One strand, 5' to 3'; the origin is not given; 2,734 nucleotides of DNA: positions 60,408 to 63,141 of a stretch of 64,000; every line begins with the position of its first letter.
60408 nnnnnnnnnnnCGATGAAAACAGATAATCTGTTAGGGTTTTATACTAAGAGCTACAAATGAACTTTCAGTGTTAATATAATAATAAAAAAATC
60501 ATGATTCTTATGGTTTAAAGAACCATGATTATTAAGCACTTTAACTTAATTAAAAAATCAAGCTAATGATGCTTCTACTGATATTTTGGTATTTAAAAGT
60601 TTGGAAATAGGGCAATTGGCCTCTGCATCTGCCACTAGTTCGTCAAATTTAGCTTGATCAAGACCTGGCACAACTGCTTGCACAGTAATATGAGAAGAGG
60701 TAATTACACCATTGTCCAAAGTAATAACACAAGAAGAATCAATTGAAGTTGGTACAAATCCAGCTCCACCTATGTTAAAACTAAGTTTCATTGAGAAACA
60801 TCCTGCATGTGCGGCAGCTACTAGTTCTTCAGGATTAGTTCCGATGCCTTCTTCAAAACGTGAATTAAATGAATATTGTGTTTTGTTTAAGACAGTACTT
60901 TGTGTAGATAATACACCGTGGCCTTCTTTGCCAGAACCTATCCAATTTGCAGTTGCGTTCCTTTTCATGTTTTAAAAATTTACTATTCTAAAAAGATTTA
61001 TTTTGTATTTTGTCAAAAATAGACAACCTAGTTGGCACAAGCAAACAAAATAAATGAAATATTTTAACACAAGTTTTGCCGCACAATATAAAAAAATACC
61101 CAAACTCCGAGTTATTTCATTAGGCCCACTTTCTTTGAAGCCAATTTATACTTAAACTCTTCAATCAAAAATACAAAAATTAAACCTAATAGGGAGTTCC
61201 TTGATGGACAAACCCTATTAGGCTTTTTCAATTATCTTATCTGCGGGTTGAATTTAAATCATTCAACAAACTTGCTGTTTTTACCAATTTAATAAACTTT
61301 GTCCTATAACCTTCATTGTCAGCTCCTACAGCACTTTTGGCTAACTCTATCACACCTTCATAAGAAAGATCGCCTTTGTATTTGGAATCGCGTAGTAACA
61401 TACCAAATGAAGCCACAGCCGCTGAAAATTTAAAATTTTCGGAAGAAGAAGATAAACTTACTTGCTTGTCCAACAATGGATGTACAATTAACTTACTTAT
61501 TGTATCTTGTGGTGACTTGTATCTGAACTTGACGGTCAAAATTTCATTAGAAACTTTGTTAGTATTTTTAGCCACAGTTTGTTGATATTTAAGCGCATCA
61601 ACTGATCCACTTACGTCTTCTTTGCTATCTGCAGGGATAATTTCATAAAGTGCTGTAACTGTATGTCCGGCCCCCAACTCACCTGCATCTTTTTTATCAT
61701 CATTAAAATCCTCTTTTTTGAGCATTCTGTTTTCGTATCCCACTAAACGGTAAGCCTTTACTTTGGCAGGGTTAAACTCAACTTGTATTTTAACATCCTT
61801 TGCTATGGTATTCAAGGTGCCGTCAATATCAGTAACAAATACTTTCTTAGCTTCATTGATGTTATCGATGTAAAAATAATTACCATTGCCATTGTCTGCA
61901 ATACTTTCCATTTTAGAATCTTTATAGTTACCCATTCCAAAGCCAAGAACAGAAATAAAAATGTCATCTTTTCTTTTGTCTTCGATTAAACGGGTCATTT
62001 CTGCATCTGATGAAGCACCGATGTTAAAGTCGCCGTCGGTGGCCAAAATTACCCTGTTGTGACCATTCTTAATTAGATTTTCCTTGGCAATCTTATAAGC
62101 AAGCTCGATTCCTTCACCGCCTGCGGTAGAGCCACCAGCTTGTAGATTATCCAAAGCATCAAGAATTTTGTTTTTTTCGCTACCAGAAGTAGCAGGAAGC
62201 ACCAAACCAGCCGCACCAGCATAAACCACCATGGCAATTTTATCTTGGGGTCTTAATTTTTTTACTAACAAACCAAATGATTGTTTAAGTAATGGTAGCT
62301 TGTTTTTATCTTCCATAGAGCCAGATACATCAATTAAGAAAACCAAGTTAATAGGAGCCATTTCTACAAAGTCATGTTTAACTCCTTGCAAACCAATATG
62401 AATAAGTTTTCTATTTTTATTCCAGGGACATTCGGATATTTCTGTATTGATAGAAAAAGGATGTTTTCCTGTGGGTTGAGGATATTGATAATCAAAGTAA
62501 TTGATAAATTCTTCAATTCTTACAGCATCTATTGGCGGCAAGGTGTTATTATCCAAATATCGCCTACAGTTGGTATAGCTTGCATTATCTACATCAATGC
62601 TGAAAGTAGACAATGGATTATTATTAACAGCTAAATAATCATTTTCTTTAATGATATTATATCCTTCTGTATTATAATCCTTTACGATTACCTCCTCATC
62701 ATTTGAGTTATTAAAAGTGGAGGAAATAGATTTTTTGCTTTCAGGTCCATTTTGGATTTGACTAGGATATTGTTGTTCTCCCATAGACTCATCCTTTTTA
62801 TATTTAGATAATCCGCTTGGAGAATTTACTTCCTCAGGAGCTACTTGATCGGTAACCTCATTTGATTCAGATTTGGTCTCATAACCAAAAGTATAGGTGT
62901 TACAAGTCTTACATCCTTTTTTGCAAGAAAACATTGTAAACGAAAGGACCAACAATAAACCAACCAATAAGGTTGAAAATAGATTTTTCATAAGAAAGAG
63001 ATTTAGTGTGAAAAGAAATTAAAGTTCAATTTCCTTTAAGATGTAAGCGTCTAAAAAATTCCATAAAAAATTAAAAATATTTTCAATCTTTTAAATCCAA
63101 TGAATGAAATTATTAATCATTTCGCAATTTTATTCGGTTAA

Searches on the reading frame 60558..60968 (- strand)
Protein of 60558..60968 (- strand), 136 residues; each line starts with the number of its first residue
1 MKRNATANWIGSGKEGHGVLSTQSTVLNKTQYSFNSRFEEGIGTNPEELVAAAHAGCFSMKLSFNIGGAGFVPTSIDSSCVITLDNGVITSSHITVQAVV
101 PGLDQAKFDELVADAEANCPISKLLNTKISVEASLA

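Call 40: search_protein_families(library=pfam, proteins=[window:60558-60968:-], max_evalue=0.001)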
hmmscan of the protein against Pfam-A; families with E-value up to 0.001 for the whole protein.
window:60558-60968:- (136 aa): 1 family
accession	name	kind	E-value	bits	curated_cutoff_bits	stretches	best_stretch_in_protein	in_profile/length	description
PF02566.24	OsmC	-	4.3e-16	59.6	27.5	1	41-132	3-98/100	OsmC-like protein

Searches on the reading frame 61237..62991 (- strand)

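Call 40: search_protein_families(library=pfam, proteins=[window:61237-62991:-], max_evalue=0.001)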
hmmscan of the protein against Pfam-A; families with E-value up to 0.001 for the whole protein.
window:61237-62991:- (584 aa): 5 families
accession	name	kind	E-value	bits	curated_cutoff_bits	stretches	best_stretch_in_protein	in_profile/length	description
PF12034.13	YfbK_C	-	9e-77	257.8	25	1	391-574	1-182/184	Uncharacterized protein YfbK, C-terminal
PF12450.13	vWF_A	-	4.2e-40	136.1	25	1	106-198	2-94/94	von Willebrand factor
PF00092.34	VWA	-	2.9e-19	70.4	23.8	1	215-384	1-171/174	von Willebrand factor type A domain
PF13519.12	VWA_2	-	7.1e-16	59.2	27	1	216-320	1-106/107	von Willebrand factor type A domain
PF13768.12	VWA_3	-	7.6e-07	29.7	27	1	215-372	2-153/155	von Willebrand factor type A domain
